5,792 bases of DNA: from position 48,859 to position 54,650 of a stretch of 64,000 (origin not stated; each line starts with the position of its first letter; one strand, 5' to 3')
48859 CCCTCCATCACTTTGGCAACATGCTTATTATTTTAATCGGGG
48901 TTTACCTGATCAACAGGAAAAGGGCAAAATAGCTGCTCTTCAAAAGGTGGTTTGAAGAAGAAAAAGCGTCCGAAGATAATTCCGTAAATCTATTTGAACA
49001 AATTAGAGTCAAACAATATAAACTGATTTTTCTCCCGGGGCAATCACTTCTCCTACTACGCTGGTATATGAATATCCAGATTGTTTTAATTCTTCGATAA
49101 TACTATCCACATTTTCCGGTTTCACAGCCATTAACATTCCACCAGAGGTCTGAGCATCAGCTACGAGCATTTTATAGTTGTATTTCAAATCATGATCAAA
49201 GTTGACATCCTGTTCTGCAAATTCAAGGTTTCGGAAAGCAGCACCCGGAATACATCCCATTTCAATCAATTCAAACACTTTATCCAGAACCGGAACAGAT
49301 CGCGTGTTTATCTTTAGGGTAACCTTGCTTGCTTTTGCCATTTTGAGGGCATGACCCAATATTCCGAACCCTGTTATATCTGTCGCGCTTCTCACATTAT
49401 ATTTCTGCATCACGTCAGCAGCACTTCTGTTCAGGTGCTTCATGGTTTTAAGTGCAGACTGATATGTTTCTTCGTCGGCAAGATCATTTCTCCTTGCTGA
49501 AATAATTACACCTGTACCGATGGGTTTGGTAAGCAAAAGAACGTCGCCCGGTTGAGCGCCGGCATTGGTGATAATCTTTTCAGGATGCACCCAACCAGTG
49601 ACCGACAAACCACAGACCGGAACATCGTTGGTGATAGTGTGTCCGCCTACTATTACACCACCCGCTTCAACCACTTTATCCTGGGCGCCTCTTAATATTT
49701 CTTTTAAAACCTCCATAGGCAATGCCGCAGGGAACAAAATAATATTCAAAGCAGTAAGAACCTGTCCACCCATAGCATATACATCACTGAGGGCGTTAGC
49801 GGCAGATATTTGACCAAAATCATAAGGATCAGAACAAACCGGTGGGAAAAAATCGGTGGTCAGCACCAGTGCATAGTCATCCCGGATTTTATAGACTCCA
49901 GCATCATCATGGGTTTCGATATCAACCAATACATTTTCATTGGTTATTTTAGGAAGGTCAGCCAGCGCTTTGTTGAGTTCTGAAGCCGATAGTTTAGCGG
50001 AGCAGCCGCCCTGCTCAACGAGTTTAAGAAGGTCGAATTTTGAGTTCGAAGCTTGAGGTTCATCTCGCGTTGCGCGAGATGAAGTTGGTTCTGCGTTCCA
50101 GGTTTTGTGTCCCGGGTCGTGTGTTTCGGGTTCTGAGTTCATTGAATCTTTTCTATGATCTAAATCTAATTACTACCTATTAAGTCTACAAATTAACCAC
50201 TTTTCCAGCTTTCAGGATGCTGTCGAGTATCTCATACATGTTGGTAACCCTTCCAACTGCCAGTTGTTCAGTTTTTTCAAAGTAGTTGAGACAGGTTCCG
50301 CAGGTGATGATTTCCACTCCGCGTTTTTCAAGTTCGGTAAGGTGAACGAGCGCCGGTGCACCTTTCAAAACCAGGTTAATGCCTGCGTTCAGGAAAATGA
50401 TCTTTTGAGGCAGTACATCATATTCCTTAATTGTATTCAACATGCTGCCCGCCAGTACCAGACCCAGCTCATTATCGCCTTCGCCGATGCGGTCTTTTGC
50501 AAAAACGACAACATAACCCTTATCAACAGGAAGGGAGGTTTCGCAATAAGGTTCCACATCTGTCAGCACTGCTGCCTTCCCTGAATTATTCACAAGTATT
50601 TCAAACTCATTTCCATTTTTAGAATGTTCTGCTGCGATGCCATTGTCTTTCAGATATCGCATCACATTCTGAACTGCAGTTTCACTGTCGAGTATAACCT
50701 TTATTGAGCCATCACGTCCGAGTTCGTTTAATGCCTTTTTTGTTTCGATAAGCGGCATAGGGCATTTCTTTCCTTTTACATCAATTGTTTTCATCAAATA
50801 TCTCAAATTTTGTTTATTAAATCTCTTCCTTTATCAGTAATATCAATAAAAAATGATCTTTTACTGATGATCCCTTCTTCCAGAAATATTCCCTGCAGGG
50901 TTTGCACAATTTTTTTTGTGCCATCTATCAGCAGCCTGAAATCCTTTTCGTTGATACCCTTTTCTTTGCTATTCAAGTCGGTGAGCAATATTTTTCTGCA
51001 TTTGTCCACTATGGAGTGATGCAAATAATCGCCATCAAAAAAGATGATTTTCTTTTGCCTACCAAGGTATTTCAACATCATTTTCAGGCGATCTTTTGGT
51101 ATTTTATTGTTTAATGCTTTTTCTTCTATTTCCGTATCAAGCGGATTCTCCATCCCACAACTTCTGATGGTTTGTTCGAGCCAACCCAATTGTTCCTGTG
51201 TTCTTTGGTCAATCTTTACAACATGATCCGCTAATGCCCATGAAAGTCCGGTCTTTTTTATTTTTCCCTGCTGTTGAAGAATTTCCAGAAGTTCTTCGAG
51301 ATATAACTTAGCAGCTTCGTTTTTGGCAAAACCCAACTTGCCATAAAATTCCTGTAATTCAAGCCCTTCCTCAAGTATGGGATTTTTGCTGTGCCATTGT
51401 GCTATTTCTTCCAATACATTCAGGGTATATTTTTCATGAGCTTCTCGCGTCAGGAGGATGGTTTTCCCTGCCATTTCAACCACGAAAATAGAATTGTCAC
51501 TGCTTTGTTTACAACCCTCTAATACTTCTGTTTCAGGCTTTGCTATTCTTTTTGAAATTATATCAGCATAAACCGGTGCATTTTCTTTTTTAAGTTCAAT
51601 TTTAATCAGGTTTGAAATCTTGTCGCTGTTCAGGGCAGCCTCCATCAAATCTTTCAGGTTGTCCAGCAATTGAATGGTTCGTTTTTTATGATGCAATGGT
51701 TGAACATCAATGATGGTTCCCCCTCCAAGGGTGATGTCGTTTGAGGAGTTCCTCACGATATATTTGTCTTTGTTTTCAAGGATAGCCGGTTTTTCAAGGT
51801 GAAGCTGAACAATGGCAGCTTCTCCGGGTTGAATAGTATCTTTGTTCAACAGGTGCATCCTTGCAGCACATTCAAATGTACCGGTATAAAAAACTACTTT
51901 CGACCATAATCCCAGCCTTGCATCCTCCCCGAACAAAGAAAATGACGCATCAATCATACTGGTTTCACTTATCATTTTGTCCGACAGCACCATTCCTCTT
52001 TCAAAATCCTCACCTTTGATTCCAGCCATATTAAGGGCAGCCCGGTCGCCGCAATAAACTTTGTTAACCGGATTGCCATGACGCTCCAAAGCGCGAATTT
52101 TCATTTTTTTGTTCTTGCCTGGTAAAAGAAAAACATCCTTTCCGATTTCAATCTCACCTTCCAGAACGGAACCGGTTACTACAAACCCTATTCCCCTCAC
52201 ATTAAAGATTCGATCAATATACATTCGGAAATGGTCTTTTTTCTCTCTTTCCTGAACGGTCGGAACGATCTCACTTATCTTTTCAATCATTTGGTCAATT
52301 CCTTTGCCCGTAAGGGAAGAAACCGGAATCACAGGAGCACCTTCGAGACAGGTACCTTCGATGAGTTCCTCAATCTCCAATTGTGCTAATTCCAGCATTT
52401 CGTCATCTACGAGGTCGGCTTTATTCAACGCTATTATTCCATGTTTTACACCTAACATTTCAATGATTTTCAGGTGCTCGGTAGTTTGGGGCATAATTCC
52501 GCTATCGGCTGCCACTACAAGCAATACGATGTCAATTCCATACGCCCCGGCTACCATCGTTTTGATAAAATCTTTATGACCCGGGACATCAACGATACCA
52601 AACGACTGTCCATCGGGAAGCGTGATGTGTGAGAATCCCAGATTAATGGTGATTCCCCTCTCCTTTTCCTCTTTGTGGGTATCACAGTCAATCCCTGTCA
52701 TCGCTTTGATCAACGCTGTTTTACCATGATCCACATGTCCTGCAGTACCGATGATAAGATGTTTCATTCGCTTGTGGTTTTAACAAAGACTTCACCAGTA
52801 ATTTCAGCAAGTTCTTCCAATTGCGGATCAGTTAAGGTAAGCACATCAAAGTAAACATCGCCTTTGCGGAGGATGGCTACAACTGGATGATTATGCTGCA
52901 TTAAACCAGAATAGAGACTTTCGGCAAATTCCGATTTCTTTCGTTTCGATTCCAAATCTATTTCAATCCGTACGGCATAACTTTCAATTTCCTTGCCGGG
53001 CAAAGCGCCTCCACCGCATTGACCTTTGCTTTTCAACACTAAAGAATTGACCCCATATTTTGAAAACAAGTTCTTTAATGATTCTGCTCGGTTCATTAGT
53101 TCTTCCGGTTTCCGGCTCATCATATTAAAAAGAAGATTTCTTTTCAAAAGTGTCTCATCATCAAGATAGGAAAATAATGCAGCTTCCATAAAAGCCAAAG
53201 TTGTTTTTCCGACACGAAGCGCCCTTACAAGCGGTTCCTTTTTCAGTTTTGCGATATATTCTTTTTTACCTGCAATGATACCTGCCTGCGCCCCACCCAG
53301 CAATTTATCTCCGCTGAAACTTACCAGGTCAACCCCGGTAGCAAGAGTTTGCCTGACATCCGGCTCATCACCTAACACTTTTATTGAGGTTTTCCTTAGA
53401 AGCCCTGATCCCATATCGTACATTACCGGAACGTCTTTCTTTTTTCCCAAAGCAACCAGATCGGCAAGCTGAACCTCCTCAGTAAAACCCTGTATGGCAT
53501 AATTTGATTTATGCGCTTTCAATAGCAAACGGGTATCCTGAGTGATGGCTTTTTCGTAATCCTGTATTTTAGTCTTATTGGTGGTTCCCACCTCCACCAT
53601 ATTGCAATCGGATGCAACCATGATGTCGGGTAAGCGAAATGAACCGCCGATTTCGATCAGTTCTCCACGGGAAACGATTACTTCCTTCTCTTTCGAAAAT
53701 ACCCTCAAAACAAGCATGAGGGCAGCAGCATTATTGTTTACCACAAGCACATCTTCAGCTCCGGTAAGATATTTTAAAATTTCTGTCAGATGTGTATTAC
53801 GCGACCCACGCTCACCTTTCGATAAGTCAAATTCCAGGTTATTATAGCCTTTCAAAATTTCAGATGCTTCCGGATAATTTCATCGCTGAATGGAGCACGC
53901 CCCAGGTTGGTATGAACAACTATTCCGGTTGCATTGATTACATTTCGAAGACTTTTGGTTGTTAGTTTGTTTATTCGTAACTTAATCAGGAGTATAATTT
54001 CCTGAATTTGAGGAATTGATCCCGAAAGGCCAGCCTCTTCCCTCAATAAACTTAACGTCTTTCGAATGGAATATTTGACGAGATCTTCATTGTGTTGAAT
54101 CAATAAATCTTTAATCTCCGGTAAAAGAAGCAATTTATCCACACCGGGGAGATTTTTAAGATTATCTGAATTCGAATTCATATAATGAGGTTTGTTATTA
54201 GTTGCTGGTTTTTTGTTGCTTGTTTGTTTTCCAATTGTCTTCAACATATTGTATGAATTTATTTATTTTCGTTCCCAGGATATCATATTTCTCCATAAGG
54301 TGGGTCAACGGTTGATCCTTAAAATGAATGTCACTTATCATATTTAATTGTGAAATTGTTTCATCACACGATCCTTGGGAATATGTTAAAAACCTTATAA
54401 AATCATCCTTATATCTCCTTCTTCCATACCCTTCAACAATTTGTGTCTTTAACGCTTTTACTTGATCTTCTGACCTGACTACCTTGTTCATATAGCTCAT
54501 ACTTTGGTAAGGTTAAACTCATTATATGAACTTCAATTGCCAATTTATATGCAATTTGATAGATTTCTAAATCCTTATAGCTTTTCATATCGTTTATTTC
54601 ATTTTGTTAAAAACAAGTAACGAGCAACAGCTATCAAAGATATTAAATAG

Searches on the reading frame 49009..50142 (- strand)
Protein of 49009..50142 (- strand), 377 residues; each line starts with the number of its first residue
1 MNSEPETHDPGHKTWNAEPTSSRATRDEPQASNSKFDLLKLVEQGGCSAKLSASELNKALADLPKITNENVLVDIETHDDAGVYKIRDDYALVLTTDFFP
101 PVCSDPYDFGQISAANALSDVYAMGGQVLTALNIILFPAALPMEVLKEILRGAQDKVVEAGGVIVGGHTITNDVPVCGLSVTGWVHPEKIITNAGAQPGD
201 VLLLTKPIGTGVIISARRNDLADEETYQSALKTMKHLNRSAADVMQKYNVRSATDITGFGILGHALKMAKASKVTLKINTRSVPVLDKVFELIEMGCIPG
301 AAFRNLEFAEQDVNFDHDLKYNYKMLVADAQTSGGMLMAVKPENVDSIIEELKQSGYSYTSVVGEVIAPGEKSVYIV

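Call 8: search_protein_families(library=ncbifam, proteins=[window:49009-50142:-], max_evalue=0.01)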
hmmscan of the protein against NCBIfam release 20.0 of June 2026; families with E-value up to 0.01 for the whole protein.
window:49009-50142:- (377 aa): 17 families
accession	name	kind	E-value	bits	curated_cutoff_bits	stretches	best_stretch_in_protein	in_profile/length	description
TIGR00476.1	selD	equivalog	2.4e-112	375.2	125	1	39-344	3-310/311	selenide, water dikinase SelD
NF002098.0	PRK00943.1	equivalog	1.7e-93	313.3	299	1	35-370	5-338/347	selenide, water dikinase SelD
NF010705.0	PRK14105.1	equivalog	3.2e-61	207.1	291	2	34-294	4-279/345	selenide, water dikinase SelD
TIGR04369.1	fusion_not_SelD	hypoth_equivalog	4.2e-45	154.1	700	1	43-351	354-692/701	oxidoreductase/SelD-related fusion protein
TIGR01379.1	thiL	equivalog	1.2e-24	86.8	184.15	1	70-293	16-246/320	thiamine-phosphate kinase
NF004351.0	PRK05731.1-4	equivalog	9.4e-20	70.9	324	1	73-289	33-253/321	thiamine-phosphate kinase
TIGR04049.1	AIR_rel_sll0787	hypoth_equivalog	2.7e-18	66.1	321.3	1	56-287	20-245/318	sll0787 family AIR synthase-like protein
TIGR02124.1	hypE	equivalog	4.5e-18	65.3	251.6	1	74-295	29-255/332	hydrogenase expression/formation protein HypE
TIGR03267.1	methan_mark_2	hypoth_equivalog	5.5e-18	65.1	365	1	60-301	28-264/323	methanogenesis marker 2 protein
NF004353.0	PRK05731.2-2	equivalog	3.6e-15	55.9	301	1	76-295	17-237/311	thiamine-phosphate kinase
TIGR01736.1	FGAM_synth_II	equivalog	3.7e-09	35.4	525.75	1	65-294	46-291/718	phosphoribosylformylglycinamidine synthase subunit PurL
TIGR04050.1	MSMEG_0567_Cter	hypoth_equivalog_domain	1.5e-08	34.4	312.2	1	103-303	57-246/296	MSMEG_0567/sll0787 family protein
NF002290.1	PRK01213.1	equivalog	1.1e-07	30.5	648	1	76-282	421-643/723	phosphoribosylformylglycinamidine synthase subunit PurL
NF004350.0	PRK05731.1-1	equivalog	1.5e-07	30.6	441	1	91-293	48-249/325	thiamine-phosphate kinase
NF038049.1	SelD_rel_HyperS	equivalog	2.7e-07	29.5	250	1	322-376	393-446/465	SelD-related putative sulfur metabolism protein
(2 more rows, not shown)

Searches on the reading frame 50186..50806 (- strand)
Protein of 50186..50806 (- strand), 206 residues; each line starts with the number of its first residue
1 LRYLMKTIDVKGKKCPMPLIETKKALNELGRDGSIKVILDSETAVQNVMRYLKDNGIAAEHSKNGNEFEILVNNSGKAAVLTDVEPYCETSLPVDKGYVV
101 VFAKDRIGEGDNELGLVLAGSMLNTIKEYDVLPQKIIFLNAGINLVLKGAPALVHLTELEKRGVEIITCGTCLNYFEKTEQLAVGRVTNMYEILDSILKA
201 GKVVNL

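Call 8: search_protein_families(library=ncbifam, proteins=[window:50186-50806:-], max_evalue=0.01)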
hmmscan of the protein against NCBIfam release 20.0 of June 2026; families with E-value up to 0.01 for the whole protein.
window:50186-50806:- (206 aa): 3 families
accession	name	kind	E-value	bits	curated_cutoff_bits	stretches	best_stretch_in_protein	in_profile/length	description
TIGR03527.1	selenium_YedF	equivalog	1.4e-58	197.9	110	1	8-206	1-194/194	sulfurtransferase-like selenium metabolism protein YedF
NF008242.0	PRK11018.1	equivalog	3.1e-06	26.8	79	1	7-58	10-61/78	sulfurtransferase-like selenium metabolism protein YedF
NF041048.1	TusA_like_YeeD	exception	9.2e-05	22.1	147.5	1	6-56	2-52/72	thiosulfate utilization sulfurtransferase TsuB/YeeD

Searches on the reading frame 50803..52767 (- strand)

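Call 8: search_protein_families(library=ncbifam, proteins=[window:50803-52767:-], max_evalue=0.01)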
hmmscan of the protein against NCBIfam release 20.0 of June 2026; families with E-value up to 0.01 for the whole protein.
window:50803-52767:- (654 aa): 43 families (the best 25 are shown)
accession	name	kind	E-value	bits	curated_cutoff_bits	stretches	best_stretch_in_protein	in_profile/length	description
TIGR00475.1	selB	equivalog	7.2e-92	308.9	242.25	1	4-386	1-363/581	selenocysteine-specific translation elongation factor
NF009373.0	PRK12736.1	subfamily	4.9e-50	170.4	452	1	2-355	11-392/394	elongation factor Tu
TIGR03680.1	eif2g_arch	equivalog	1.6e-49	169.3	514.5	2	57-222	84-257/407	translation initiation factor IF-2 subunit gamma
NF003077.0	PRK04000.1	equivalog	7e-49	167.1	315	2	57-222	88-261/412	translation initiation factor IF-2 subunit gamma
NF000766.0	PRK00049.1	subfamily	6.5e-48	163.5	449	1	2-353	11-392/396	elongation factor Tu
NF009372.0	PRK12735.1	subfamily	2.3e-47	161.7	479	1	2-355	11-394/396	elongation factor Tu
TIGR00485.1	EF-Tu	equivalog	1.4e-44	152.5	522.4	1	2-354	11-391/394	elongation factor Tu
NF008969.0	PRK12317.1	subfamily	2.7e-42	144.9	502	1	29-339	61-383/426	elongation factor 1-alpha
TIGR00483.1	EF-1_alpha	equivalog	8.9e-32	110.1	540.1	1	28-264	60-311/427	translation elongation factor EF-1 subunit alpha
TIGR02034.1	CysN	subfamily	8.2e-25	87.7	336.1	1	29-263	56-298/406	sulfate adenylyltransferase, large subunit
NF004035.0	PRK05506.1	subfamily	2.9e-23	82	715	1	29-262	80-321/632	bifunctional sulfate adenylyltransferase subunit 1/adenylylsulfate kinase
TIGR00487.1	IF-2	equivalog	3.2e-23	82.3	424.4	1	5-235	89-315/587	translation initiation factor IF-2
NF003478.0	PRK05124.1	equivalog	3.3e-22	78.7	590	1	28-227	82-291/475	sulfate adenylyltransferase subunit CysN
TIGR01393.1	lepA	equivalog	3.9e-16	58.5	533.9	1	11-226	11-235/595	translation elongation factor 4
TIGR00231.1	small_GTP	domain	1.4e-15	57.4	42.5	1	2-164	2-162/164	GTP-binding protein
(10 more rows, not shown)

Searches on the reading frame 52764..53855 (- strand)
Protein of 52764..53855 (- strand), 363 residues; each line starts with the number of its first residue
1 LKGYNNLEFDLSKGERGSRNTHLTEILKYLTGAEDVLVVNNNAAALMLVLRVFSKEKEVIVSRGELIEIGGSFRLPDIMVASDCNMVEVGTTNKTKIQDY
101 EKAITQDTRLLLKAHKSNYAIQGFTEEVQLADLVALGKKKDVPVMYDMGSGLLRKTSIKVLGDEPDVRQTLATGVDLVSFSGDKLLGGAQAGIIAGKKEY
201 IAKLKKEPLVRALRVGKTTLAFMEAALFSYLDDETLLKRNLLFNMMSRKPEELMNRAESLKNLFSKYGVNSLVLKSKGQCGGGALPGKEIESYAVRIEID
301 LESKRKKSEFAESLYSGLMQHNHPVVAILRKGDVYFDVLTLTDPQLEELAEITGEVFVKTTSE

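Call 8: search_protein_families(library=ncbifam, proteins=[window:52764-53855:-], max_evalue=0.01)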
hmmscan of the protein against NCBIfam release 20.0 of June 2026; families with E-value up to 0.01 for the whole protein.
window:52764-53855:- (363 aa): 17 families
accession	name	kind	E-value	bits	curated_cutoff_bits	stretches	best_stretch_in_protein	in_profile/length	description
TIGR00474.1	selA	equivalog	1.6e-132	442.6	267.9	1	1-351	105-451/455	L-seryl-tRNA(Sec) selenium transferase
TIGR01437.1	selA_rel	subfamily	1e-19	70.7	385.3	1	37-235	80-262/363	DgaE family pyridoxal phosphate-dependent ammonia lyase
NF047797.1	glminPNH3LysDgaE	equivalog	2.3e-15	56.4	600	1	57-234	102-263/367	D-glucosaminate-6-phosphate ammonia lyase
TIGR03576.1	pyridox_MJ0158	hypoth_equivalog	5.6e-09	35.6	304.45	1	80-230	111-250/346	TIGR03576 family pyridoxal phosphate-dependent enzyme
NF006095.0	PRK08247.1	equivalog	1.4e-06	27.4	585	1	9-196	45-213/369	methionine biosynthesis PLP-dependent protein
NF043007.1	CysBLyMetC_Staph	equivalog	5.8e-06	25.5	700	1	7-197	41-208/378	cystathionine beta-lyase MetC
TIGR02080.1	O_succ_thio_ly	equivalog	1.5e-05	23.9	504.55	1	7-203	41-213/382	cystathionine gamma-synthase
NF005961.0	PRK08045.1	equivalog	5.7e-05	21.9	690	1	24-203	58-214/386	cystathionine gamma-synthase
TIGR01979.1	sufS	subfamily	0.00012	21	475.1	1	51-205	103-242/403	SufS family cysteine desulfurase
NF006003.0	PRK08133.1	equivalog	0.00013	20.8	522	1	23-226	71-253/396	O-succinylhomoserine sulfhydrylase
TIGR03392.1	FeS_syn_CsdA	equivalog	0.00029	20.1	493.6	1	56-204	106-239/398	cysteine desulfurase CsdA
NF004821.0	PRK06176.1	equivalog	0.00029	19.8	642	1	22-196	54-206/380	cystathionine gamma-synthase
NF008126.0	PRK10874.1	equivalog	0.00031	20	607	1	56-204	109-242/401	cysteine desulfurase CsdA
TIGR01329.1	cysta_beta_ly_E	equivalog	0.00097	17.9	487.5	1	8-120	38-146/383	cystathionine beta-lyase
NF004627.0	PRK05968.1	subfamily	0.0017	17.3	508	1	165-208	189-235/389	hypothetical protein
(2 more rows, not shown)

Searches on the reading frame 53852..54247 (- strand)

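Call 8: search_protein_families(library=ncbifam, proteins=[window:53852-54247:-], max_evalue=0.01)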
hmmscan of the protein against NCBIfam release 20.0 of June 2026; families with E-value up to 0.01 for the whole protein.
window:53852-54247:- (131 aa): 1 family
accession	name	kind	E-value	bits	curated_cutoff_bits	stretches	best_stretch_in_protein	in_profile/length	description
TIGR00474.1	selA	equivalog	2.3e-18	66.3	267.9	1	30-127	1-100/455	L-seryl-tRNA(Sec) selenium transferase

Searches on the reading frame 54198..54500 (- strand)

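Call 8: search_protein_families(library=ncbifam, proteins=[window:54198-54500:-], max_evalue=0.01)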
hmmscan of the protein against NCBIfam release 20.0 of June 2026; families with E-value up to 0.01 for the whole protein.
window:54198-54500:- (100 aa): 3 families
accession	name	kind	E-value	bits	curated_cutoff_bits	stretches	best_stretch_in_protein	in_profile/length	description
TIGR02436.1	TIGR02436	subfamily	7e-14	52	24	1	19-86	40-108/109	four helix bundle protein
NF008912.0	PRK12275.1-6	subfamily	2e-07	31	124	1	18-88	43-113/117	hypothetical protein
NF008911.0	PRK12275.1-2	subfamily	3.3e-06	27.6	137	1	17-86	46-115/118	hypothetical protein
